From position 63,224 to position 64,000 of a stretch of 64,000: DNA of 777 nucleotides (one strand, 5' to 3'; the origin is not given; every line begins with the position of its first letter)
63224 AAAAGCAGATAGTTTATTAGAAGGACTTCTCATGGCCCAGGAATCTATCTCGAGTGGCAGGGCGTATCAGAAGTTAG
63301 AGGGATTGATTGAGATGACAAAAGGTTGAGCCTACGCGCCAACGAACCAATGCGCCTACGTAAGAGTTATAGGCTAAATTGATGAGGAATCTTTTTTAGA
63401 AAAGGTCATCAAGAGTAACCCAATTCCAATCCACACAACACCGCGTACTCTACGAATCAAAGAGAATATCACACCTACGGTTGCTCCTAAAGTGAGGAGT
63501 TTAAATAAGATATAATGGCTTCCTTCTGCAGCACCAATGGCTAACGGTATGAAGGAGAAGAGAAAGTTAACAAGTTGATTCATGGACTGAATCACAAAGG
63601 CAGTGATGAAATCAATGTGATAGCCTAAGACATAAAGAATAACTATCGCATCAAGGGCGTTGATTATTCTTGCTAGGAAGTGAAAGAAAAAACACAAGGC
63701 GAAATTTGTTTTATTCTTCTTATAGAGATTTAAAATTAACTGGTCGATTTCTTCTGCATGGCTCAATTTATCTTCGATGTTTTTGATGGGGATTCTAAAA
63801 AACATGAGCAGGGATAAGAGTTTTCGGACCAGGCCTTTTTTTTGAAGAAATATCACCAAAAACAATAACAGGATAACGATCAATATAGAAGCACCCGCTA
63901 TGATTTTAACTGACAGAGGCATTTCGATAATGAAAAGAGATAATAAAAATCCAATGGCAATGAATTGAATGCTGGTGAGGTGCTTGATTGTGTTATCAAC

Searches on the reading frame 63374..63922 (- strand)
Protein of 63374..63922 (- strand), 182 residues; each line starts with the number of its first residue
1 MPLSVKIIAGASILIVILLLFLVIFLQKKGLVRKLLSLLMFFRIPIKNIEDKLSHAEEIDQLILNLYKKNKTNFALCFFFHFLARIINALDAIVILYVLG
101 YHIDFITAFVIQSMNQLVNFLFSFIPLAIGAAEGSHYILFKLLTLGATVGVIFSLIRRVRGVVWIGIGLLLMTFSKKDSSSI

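Call 40: search_protein_families(library=pfam, proteins=[window:63374-63922:-], max_evalue=0.00001)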
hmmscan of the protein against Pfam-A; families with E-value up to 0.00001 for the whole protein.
window:63374-63922:- (182 aa): 1 family
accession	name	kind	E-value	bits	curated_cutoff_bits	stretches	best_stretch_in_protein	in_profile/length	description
PF03706.18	LPG_synthase_TM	-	4.2e-09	36.7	33.4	1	9-162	148-295/302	Lysylphosphatidylglycerol synthase TM region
